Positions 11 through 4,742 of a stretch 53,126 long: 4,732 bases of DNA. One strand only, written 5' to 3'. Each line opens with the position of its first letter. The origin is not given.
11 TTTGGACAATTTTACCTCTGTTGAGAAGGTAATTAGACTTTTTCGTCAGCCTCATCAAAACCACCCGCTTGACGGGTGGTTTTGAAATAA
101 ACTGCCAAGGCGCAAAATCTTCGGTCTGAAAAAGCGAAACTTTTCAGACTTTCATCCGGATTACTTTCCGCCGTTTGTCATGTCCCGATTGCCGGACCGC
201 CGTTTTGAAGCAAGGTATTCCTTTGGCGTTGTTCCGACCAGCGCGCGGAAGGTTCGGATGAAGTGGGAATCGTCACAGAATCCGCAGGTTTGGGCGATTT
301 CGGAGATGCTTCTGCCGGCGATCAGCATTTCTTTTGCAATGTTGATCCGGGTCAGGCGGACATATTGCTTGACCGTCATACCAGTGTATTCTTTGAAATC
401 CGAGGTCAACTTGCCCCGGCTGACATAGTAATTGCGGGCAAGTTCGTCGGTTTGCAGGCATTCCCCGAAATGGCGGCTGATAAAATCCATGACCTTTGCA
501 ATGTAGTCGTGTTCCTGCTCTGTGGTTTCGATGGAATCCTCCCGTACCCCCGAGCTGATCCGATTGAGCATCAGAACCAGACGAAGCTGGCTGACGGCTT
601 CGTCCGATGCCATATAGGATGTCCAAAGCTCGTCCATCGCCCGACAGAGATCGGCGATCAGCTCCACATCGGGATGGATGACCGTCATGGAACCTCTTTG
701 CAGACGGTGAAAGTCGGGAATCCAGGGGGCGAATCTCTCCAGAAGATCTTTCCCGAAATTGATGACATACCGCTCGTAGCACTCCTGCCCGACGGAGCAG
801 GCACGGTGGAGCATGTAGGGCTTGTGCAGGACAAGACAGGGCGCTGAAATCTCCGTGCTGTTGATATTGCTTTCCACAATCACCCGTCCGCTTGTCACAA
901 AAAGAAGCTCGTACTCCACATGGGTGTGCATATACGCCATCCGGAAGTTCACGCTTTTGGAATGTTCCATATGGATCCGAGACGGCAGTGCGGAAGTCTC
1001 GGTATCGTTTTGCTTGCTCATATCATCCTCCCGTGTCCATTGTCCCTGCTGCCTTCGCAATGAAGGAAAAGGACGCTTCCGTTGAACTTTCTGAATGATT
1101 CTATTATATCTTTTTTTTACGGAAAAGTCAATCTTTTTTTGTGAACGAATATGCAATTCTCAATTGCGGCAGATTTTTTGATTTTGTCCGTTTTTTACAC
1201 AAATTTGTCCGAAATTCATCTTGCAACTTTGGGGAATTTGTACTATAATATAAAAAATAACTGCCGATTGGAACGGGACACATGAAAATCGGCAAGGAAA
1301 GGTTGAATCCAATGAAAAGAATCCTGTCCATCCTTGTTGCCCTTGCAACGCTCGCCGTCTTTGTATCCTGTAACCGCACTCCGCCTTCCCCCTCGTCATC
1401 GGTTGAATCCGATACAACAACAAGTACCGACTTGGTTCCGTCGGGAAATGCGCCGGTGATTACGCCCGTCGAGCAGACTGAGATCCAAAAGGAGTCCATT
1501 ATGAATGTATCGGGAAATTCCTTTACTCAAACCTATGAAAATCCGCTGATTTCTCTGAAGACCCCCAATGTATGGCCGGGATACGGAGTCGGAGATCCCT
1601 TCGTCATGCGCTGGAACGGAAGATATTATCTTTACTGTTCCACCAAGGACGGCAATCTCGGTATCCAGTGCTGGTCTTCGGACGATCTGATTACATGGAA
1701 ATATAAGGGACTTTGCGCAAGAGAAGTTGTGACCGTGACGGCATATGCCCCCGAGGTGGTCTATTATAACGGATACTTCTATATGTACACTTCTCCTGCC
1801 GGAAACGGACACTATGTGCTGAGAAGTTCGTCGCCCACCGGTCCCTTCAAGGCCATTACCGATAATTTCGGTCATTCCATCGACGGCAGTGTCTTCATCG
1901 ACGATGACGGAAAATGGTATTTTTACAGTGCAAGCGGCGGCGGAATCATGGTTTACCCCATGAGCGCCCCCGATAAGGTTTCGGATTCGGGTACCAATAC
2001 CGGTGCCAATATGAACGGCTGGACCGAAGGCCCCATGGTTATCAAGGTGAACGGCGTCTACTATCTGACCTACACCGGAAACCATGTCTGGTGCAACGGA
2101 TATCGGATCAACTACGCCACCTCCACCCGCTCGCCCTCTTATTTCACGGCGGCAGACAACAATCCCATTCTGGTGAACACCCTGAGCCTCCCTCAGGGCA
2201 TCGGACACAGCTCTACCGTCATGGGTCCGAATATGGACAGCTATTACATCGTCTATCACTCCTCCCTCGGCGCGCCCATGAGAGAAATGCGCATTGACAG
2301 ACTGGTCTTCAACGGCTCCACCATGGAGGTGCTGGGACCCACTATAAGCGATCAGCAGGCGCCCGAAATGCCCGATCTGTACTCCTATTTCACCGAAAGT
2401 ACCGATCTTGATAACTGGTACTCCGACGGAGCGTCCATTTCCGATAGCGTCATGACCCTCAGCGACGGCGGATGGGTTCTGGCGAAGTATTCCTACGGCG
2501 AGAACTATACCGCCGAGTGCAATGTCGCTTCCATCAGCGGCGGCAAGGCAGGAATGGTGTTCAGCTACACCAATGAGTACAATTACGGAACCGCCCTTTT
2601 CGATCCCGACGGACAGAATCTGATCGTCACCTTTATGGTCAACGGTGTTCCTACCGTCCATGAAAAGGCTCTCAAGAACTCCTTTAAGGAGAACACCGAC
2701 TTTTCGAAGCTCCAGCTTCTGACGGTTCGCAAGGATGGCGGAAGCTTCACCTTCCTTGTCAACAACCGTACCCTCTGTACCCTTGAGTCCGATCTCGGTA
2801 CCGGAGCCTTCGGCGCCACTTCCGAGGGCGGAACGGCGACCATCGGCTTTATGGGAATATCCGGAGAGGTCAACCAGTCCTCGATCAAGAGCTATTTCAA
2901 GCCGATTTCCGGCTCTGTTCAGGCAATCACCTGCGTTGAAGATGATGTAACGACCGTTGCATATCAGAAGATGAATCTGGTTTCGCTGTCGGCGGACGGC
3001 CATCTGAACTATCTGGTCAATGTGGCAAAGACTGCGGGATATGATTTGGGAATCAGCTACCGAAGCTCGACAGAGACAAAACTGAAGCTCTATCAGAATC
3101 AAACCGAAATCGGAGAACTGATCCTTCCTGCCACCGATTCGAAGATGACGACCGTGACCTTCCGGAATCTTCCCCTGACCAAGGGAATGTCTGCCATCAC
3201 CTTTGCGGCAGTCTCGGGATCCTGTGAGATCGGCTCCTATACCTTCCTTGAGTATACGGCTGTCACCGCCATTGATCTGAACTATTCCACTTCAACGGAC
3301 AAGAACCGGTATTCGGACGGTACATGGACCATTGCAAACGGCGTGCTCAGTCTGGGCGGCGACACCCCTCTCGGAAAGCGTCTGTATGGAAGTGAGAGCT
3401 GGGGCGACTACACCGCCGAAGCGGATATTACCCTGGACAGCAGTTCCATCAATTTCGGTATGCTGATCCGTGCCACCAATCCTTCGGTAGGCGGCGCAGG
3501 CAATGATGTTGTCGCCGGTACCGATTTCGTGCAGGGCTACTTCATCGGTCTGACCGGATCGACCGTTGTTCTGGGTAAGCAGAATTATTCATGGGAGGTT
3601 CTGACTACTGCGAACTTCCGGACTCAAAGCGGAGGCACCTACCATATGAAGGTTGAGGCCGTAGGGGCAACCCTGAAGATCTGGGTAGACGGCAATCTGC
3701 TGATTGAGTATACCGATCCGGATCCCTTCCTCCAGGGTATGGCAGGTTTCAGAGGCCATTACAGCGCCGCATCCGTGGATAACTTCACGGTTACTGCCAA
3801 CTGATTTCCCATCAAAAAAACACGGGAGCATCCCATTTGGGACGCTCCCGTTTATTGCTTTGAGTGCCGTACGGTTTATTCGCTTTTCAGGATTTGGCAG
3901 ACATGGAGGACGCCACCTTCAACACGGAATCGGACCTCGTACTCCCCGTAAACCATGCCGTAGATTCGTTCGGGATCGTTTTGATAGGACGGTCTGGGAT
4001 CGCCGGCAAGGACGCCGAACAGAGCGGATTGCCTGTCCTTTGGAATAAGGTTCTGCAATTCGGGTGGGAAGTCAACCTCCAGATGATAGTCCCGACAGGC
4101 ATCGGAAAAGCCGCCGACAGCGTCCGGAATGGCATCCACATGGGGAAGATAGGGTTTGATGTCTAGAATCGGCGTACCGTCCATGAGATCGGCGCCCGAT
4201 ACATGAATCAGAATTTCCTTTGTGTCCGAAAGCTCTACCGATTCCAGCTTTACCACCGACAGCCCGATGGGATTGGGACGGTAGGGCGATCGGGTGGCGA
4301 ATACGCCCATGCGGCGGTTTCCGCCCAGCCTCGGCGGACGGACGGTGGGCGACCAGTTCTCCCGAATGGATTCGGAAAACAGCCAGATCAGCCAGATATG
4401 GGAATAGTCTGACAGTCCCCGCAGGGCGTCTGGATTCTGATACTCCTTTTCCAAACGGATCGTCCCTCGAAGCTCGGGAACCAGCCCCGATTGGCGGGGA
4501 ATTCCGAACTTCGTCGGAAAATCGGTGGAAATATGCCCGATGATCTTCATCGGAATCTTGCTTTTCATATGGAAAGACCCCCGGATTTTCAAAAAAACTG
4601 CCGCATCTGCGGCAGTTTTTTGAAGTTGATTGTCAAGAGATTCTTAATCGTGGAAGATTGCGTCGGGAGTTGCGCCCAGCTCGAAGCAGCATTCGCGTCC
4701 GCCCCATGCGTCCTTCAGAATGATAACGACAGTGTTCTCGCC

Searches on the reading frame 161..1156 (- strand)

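Call 24: search_protein_families(library=pfam, proteins=[window:161-1156:-], max_evalue=0.00001)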
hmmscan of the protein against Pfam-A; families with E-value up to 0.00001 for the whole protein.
window:161-1156:- (331 aa): 3 families
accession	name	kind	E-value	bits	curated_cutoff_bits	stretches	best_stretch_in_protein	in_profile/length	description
PF12833.13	HTH_18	-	2.8e-21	76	33.6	1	239-316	1-79/80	Helix-turn-helix domain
PF00165.29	HTH_AraC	-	3.5e-16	59.3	26.6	1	283-315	10-41/42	Bacterial regulatory helix-turn-helix proteins, AraC family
PF02311.25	AraC_binding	-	7.9e-09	35.8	21.1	1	71-191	14-125/135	AraC-like ligand binding domain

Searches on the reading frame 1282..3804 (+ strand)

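Call 24: search_protein_families(library=pfam, proteins=[window:1282-3804:+], max_evalue=0.00001)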
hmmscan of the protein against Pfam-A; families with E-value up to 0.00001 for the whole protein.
window:1282-3804:+ (840 aa): 2 families
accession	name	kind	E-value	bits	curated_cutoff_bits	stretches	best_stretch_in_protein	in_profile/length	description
PF04616.20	Glyco_hydro_43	-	6.2e-36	124.7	32.2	1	104-344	11-283/288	Glycosyl hydrolases family 43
PF06439.18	3keto-disac_hyd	-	1e-11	45.7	26.8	1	675-837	19-186/187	3-keto-disaccharide hydrolase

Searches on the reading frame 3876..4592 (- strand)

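Call 24: search_protein_families(library=pfam, proteins=[window:3876-4592:-], max_evalue=0.00001)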
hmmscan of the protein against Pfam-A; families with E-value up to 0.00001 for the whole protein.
window:3876-4592:- (238 aa): 2 families
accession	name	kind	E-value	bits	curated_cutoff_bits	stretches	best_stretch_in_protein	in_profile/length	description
PF01980.22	TrmO_N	-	2e-47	160.6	26.8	1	30-153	1-116/116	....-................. O N-terminal domain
PF18389.7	TrmO_C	-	1.2e-10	41.8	27.1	1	170-225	2-65/65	TrmO C-terminal domain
